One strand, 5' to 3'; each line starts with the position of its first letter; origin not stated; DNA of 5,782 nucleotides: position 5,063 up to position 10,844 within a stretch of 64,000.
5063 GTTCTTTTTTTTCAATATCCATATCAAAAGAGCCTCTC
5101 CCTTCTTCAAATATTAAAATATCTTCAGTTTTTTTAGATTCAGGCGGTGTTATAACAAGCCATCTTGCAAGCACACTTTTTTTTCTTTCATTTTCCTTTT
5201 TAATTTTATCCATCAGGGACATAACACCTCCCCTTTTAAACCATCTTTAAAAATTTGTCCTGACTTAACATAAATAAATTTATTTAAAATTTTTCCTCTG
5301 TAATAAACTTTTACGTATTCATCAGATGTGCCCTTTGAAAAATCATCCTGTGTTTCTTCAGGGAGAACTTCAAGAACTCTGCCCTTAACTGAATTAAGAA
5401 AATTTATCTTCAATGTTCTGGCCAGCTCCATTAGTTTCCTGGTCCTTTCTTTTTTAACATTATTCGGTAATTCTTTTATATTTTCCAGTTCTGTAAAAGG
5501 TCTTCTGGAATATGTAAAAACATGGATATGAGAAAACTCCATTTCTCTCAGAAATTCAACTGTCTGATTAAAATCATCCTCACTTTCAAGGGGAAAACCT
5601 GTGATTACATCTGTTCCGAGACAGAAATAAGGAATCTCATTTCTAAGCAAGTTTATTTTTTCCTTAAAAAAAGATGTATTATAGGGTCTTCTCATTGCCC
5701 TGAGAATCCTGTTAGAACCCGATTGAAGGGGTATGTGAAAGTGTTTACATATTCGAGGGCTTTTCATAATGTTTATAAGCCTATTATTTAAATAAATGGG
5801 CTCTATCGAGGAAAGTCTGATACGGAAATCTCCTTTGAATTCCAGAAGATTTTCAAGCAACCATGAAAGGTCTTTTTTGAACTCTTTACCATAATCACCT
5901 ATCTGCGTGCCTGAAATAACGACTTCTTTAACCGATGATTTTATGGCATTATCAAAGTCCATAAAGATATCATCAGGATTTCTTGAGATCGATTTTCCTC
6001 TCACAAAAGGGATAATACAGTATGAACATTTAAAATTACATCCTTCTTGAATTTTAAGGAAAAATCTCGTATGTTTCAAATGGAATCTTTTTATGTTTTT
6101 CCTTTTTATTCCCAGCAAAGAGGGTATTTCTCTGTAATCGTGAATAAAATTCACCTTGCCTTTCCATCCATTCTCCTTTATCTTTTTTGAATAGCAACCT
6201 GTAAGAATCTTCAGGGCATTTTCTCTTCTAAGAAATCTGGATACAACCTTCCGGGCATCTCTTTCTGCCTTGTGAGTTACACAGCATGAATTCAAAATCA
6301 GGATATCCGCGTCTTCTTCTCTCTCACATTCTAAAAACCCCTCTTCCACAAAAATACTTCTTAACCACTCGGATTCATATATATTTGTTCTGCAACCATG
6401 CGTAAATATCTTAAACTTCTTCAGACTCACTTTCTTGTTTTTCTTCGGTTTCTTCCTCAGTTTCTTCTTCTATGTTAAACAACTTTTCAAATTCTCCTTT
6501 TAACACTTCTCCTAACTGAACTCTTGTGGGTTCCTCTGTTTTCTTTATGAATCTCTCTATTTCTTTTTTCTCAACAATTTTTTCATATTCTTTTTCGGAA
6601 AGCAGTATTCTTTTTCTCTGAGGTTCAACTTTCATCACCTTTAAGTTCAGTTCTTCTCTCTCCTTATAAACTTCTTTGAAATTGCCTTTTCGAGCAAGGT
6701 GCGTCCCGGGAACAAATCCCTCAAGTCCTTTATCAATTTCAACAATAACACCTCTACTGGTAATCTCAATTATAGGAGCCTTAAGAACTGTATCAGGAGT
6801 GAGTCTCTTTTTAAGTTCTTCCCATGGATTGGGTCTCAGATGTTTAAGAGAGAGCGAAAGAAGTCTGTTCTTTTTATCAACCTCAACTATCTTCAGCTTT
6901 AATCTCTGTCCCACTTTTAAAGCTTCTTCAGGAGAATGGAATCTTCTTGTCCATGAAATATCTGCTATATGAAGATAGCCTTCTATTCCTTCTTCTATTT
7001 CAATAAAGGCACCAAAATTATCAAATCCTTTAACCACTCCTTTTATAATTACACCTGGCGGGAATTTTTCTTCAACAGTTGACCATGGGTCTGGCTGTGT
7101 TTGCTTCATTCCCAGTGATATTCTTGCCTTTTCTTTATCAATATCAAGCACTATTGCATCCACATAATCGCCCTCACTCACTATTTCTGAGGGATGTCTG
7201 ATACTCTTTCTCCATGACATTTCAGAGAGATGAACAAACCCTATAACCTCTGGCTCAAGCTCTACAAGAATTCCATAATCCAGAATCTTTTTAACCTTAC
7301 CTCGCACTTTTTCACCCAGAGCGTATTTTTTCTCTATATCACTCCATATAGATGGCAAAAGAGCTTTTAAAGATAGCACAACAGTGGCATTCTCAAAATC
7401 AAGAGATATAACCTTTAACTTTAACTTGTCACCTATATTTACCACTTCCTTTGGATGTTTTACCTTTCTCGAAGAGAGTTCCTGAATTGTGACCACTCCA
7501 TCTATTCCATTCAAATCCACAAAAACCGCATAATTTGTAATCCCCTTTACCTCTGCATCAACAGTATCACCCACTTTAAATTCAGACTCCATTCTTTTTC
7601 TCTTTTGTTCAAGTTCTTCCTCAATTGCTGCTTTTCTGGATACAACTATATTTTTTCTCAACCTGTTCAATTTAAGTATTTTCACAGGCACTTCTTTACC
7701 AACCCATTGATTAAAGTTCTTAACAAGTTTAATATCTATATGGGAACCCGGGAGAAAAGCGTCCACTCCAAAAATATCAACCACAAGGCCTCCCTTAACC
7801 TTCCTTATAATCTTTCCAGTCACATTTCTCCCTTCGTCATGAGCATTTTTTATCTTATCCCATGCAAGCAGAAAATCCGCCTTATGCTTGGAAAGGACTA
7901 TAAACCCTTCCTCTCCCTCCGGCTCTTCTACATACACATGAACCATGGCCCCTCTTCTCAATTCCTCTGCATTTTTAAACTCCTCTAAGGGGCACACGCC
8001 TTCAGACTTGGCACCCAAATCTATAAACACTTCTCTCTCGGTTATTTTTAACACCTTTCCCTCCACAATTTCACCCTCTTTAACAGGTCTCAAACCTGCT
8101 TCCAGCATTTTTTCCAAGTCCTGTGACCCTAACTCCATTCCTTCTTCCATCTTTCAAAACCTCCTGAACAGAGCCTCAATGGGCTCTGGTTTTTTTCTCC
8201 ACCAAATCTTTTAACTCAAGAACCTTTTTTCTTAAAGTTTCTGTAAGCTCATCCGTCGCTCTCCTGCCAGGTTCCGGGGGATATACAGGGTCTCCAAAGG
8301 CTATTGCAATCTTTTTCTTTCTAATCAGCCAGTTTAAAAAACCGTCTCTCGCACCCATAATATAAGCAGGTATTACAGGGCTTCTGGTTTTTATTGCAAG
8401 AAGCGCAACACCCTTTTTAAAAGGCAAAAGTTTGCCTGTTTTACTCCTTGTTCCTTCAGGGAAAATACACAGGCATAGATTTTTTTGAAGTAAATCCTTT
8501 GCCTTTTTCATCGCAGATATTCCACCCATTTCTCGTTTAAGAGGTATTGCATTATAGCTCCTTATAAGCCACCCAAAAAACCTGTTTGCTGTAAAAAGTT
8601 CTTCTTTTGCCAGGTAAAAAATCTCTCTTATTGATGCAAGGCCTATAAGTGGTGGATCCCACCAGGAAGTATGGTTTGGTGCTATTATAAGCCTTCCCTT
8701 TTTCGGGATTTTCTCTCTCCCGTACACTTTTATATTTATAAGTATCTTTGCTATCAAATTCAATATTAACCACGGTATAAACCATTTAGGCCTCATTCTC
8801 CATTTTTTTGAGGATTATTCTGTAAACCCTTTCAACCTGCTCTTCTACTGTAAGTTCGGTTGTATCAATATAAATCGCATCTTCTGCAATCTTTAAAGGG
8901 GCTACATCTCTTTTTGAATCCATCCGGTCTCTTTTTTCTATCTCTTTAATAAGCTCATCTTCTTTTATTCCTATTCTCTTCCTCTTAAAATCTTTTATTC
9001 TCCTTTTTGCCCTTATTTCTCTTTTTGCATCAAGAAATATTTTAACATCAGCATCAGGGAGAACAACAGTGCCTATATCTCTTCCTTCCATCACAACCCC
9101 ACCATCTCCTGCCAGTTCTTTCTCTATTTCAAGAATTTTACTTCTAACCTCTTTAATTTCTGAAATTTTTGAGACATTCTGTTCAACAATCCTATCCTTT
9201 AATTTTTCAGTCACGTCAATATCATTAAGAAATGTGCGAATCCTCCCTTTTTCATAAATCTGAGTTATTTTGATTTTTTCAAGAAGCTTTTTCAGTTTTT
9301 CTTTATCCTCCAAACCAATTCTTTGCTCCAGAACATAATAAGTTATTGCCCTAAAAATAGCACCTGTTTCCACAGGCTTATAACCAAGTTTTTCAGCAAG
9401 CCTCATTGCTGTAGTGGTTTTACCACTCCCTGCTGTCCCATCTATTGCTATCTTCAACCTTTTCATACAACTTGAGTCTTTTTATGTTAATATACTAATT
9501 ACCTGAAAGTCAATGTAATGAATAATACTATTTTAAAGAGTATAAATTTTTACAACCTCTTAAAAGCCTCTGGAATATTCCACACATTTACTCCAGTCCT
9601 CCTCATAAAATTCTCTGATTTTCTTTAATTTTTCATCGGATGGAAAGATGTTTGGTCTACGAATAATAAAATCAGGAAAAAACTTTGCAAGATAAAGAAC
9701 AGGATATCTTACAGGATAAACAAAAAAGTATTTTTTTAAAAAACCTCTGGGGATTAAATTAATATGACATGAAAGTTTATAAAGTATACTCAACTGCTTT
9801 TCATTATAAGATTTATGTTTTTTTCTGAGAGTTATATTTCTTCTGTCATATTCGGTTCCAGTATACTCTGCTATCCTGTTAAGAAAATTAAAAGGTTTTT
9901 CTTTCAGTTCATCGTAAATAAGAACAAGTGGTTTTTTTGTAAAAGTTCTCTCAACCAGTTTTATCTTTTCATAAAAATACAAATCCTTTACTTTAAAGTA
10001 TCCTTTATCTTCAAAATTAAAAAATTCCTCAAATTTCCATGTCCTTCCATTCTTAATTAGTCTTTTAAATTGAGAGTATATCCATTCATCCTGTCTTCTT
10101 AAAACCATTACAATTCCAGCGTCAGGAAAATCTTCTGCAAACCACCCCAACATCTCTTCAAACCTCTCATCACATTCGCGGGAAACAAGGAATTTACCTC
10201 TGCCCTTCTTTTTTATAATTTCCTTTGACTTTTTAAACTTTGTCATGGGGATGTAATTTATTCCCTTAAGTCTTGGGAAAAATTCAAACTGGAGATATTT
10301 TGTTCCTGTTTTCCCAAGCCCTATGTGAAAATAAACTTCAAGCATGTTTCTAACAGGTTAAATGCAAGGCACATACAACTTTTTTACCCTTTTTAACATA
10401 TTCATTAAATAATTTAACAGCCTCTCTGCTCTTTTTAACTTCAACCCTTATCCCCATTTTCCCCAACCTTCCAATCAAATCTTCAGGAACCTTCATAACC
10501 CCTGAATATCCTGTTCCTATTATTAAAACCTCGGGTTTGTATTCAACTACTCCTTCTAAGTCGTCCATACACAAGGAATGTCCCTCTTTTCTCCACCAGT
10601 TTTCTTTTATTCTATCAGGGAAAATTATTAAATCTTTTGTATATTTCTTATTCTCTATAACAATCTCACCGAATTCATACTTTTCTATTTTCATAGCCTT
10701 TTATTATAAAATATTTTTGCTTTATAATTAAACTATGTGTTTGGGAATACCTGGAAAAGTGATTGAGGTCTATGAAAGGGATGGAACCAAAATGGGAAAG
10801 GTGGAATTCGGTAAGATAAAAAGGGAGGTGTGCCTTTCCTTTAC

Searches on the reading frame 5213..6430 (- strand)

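Call 81: search_protein_families(library=pfam, proteins=[window:5213-6430:-], max_evalue=0.00001)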
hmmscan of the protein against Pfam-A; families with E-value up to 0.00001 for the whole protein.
window:5213-6430:- (405 aa): 2 families
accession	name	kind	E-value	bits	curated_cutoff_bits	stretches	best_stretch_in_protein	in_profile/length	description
PF04055.27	Radical_SAM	-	7.4e-22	78.7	29.5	1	126-294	2-166/166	Radical SAM superfamily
PF00919.26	UPF0004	-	1.8e-17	63.6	27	1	5-87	1-85/98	Uncharacterized protein family UPF0004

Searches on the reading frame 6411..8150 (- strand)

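Call 81: search_protein_families(library=pfam, proteins=[window:6411-8150:-], max_evalue=0.00001)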
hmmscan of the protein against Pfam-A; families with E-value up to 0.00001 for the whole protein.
window:6411-8150:- (579 aa): 6 families
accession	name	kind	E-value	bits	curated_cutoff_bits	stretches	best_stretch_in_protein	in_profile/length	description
PF00575.29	S1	-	4e-86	283.9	22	6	363-436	2-74/74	S1 RNA binding domain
PF23459.1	S1_RRP5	-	1.8e-32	112.1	27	2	365-435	3-72/72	RRP5 S1 domain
PF21710.3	Spt6_S1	-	1.6e-18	67.2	27.5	0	189-262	12-87/91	Spt6, S1/OB domain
PF10246.15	MRP-S35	-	9.5e-09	35.6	25.1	1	25-84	23-81/105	Mitochondrial ribosomal protein MRP-S35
PF17092.11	PCB_OB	-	6.1e-07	30.6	27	0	367-413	33-89/111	Penicillin-binding protein OB-like domain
PF13509.12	S1_2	-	8.9e-07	29.4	21.8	0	107-139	2-35/61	S1 domain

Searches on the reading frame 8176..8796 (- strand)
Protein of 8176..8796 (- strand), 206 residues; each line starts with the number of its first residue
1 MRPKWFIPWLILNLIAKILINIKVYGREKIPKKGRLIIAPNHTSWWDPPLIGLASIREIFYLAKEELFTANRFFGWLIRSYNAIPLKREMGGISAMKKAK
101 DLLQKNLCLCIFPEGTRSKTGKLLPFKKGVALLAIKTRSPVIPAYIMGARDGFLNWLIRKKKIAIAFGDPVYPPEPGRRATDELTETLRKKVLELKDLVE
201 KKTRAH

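Call 81: search_protein_families(library=pfam, proteins=[window:8176-8796:-], max_evalue=0.00001)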
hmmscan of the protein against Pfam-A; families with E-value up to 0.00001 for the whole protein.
window:8176-8796:- (206 aa): 1 family
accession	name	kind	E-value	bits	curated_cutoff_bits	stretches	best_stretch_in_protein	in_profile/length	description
PF01553.26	Acyltransferase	-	8.6e-34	116.6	23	1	22-146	2-131/132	Acyltransferase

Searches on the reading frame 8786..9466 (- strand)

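Call 81: search_protein_families(library=pfam, proteins=[window:8786-9466:-], max_evalue=0.00001)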
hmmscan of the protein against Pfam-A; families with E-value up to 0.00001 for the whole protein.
window:8786-9466:- (226 aa): 4 families
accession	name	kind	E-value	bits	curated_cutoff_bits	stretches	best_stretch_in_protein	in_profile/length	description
PF02224.24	Cytidylate_kin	-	5.6e-67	226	26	1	6-218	1-209/211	Cytidylate kinase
PF13189.12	Cytidylate_kin2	-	3.3e-10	40.9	28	1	6-185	2-152/176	Cytidylate kinase-like family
PF13238.12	AAA_18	-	5.4e-08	33.8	29.4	1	6-160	1-112/128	AAA domain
PF13207.12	AAA_17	-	1.1e-07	32.7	27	0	10-71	2-66/136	AAA domain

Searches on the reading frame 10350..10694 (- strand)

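Call 82: search_protein_families(library=pfam, proteins=[window:10350-10694:-], max_evalue=0.00001)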
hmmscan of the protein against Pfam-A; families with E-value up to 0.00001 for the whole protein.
window:10350-10694:- (114 aa): 1 family
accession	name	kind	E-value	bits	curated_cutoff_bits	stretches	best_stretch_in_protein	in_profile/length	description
PF04430.19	DUF498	-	3.1e-26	91.9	33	1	3-111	1-109/109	Protein of unknown function (DUF498/DUF598)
